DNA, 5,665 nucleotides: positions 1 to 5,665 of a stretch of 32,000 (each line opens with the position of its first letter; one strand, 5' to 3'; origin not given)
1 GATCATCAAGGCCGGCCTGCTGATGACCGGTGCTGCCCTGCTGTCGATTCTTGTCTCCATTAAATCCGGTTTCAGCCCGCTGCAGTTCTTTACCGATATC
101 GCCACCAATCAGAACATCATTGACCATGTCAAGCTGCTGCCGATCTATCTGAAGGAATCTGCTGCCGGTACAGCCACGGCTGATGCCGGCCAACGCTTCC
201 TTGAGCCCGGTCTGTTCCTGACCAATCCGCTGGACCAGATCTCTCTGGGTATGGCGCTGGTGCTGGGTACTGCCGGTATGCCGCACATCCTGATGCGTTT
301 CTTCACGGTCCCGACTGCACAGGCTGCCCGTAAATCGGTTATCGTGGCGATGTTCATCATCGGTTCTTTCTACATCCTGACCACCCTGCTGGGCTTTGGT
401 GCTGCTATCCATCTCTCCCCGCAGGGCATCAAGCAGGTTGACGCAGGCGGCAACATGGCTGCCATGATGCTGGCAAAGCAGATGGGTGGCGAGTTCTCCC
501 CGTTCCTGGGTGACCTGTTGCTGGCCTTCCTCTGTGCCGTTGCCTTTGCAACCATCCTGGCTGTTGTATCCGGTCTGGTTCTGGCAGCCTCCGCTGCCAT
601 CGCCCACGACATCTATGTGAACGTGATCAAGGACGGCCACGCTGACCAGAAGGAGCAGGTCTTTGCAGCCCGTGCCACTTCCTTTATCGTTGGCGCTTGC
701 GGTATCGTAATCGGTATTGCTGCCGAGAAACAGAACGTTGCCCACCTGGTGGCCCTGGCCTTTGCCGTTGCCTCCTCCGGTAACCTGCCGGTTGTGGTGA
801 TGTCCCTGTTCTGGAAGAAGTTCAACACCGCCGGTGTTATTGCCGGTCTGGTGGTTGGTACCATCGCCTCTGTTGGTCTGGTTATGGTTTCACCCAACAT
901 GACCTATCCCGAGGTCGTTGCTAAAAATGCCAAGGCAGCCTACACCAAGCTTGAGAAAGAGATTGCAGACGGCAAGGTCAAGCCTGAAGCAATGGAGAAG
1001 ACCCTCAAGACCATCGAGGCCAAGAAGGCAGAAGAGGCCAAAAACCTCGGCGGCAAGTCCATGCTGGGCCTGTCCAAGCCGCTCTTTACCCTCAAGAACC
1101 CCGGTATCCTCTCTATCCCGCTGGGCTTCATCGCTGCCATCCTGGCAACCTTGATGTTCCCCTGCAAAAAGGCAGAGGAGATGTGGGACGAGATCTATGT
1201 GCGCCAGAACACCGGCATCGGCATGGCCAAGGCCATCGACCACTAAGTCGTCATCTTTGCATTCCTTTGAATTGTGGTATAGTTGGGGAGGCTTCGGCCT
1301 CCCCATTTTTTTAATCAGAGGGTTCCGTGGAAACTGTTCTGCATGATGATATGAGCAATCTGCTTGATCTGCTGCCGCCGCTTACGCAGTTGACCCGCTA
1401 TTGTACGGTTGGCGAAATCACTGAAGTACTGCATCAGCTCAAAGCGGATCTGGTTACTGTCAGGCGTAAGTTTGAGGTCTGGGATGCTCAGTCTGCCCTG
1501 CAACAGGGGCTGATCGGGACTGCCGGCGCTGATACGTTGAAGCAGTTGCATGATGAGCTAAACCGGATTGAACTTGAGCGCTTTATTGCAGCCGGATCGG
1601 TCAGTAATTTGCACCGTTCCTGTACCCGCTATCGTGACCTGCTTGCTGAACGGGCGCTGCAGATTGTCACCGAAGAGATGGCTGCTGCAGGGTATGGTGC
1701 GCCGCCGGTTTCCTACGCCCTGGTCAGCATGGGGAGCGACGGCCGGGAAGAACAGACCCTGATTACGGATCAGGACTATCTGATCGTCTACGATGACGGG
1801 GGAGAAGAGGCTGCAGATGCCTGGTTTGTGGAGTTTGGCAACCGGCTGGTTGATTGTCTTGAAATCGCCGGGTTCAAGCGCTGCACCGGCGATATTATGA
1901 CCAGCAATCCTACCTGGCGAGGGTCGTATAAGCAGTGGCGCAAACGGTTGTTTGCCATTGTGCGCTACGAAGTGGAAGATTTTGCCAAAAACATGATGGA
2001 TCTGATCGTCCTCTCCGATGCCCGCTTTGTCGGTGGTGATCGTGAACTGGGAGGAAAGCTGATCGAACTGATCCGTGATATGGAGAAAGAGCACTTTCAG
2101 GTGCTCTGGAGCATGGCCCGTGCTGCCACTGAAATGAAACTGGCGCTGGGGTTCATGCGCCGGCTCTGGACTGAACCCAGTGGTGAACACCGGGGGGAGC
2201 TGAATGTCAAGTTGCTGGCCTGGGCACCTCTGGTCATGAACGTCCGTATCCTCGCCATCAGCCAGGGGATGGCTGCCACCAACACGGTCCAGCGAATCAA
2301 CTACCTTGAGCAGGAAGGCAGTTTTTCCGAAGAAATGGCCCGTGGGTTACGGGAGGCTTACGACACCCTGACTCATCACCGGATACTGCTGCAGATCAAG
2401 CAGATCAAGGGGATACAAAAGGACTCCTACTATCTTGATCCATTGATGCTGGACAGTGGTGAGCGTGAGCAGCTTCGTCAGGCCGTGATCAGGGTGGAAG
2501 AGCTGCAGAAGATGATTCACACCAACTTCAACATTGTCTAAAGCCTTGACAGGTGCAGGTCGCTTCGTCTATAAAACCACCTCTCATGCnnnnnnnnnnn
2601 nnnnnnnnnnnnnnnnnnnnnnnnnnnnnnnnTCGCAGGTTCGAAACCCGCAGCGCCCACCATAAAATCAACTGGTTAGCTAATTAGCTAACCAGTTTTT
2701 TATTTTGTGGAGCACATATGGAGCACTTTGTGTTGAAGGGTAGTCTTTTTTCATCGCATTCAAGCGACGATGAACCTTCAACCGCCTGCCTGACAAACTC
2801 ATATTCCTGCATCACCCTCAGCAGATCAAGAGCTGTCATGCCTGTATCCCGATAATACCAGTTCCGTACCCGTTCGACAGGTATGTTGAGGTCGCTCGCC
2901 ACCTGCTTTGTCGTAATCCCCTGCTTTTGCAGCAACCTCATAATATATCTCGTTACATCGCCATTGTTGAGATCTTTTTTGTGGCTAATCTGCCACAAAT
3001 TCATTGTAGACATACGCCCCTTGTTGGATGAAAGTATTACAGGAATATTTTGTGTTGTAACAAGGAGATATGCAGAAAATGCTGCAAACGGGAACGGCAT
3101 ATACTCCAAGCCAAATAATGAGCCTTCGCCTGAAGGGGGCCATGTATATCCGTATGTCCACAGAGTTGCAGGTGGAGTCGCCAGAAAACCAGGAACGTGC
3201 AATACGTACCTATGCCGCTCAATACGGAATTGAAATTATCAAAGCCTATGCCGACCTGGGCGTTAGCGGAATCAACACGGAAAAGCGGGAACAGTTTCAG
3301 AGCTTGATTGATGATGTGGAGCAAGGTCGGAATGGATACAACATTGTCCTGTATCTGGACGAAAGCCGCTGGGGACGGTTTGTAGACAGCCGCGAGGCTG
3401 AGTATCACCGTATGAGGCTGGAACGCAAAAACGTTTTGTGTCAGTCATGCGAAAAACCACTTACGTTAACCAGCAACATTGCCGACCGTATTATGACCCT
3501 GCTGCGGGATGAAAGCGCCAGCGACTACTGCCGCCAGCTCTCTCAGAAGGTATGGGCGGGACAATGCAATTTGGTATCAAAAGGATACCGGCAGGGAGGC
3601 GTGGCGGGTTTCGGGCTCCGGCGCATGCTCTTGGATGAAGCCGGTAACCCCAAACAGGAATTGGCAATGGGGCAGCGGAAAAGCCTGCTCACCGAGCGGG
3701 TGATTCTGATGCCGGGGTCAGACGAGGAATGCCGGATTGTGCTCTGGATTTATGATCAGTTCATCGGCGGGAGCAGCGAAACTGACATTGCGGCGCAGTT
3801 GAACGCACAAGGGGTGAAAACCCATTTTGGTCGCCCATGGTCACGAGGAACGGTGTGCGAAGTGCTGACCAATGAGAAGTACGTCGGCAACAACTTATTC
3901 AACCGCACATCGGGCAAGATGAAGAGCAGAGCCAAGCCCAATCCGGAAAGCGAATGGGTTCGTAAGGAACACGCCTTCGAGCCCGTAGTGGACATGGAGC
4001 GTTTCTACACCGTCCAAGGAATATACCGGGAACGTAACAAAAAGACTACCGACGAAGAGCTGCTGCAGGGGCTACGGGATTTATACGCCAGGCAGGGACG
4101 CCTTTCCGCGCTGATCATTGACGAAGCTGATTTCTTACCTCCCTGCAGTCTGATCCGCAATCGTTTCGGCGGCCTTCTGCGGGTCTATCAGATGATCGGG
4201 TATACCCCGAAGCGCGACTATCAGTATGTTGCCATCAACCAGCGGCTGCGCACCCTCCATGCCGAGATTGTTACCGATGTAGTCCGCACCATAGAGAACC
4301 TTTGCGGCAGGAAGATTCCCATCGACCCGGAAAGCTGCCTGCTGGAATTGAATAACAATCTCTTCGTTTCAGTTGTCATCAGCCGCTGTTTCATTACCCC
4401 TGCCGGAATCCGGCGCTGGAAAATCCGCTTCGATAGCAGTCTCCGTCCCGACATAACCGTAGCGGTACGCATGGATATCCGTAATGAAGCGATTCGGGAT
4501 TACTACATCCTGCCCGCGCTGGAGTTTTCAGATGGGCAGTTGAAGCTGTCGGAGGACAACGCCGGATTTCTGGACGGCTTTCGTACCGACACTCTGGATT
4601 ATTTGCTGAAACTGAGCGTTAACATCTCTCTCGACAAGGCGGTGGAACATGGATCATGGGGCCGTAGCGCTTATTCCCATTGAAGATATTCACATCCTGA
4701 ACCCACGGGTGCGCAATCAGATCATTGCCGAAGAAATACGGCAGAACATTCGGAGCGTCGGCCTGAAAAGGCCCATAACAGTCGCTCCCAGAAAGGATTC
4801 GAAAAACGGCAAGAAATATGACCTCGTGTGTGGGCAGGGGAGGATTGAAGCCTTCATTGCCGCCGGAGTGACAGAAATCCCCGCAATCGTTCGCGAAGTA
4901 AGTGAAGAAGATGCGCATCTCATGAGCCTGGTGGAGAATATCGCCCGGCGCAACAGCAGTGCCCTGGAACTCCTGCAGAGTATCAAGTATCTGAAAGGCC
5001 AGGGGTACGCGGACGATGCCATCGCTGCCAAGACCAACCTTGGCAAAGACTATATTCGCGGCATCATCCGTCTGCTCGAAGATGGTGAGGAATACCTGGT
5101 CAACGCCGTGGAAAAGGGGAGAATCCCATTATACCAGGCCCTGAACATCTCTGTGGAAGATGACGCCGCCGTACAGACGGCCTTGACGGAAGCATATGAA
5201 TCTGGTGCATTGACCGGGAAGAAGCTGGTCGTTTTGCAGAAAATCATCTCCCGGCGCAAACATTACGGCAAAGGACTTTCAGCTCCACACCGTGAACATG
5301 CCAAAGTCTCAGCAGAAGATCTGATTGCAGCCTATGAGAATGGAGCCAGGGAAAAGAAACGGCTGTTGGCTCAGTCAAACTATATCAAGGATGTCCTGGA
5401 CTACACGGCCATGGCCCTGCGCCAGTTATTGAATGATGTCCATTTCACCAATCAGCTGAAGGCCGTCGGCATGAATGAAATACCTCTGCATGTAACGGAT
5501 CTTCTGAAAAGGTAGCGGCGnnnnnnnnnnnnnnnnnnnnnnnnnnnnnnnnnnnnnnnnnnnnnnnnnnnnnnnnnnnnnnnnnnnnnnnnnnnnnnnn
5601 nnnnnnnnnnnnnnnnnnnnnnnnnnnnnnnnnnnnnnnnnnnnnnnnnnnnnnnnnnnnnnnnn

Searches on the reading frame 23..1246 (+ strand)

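Call 75: search_protein_families(library=pfam, proteins=[window:23-1246:+], max_evalue=0.001)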
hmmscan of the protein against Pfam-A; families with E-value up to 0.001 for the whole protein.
window:23-1246:+ (407 aa): 1 family
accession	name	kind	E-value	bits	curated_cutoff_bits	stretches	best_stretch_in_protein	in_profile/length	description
PF00474.23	SSF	-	2e-46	159.1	22.8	1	46-279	189-406/406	Sodium:solute symporter family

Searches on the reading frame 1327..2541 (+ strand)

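Call 75: search_protein_families(library=pfam, proteins=[window:1327-2541:+], max_evalue=0.001)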
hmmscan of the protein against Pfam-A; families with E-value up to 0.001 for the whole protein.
window:1327-2541:+ (404 aa): 2 families
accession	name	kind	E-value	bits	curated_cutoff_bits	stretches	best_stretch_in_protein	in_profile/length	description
PF10335.14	DUF294_C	-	3.6e-40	137.6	22.5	1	258-401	2-145/145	Putative nucleotidyltransferase substrate binding domain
PF03445.19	DUF294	-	3.3e-37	127.9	21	1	90-213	15-133/138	Putative nucleotidyltransferase DUF294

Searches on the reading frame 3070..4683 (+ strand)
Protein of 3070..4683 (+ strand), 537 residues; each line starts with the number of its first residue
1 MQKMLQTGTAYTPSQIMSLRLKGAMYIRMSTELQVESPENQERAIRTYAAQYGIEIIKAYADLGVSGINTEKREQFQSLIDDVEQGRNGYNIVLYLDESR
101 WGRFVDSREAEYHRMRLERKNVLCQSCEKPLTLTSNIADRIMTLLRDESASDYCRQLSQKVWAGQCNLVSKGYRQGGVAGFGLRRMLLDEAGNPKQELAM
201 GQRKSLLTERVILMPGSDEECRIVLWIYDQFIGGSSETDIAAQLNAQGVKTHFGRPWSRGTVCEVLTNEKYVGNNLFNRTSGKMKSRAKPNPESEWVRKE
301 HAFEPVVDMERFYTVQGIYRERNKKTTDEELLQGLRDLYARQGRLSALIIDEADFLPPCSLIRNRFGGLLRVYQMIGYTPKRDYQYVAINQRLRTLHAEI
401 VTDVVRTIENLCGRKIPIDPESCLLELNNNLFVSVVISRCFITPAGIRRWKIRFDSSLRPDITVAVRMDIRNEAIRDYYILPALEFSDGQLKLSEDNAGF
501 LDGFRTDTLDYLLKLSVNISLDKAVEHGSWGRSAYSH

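Call 75: search_protein_families(library=pfam, proteins=[window:3070-4683:+], max_evalue=0.001)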
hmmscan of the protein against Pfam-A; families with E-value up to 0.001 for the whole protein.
window:3070-4683:+ (537 aa): 2 families
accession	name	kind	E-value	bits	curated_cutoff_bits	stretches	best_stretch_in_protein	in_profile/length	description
PF07508.19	Recombinase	-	1.5e-21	77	21.1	1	219-322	2-102/102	Recombinase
PF00239.26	Resolvase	-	1.3e-16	61.4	23.3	1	24-166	2-137/145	Resolvase, N terminal domain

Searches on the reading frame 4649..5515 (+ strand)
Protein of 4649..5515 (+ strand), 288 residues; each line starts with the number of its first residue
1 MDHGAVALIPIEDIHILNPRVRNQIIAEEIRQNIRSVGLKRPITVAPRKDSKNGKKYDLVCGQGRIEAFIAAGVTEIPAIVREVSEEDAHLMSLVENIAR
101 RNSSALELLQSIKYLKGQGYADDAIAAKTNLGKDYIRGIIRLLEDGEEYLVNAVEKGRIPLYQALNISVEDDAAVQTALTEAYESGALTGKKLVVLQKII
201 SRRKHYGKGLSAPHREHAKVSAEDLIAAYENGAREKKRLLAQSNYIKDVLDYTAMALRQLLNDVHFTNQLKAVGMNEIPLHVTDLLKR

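Call 75: search_protein_families(library=pfam, proteins=[window:4649-5515:+], max_evalue=0.001)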
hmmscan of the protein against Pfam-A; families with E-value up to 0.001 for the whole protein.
window:4649-5515:+ (288 aa): 2 families
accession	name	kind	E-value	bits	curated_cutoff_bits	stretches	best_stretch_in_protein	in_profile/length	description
PF02195.25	ParB_N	-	1.7e-12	47.7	26.3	1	9-98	6-94/95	ParB N-terminal domain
PF07506.17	RepB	-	4.3e-12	46.9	30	1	99-255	1-170/185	RepB plasmid partitioning protein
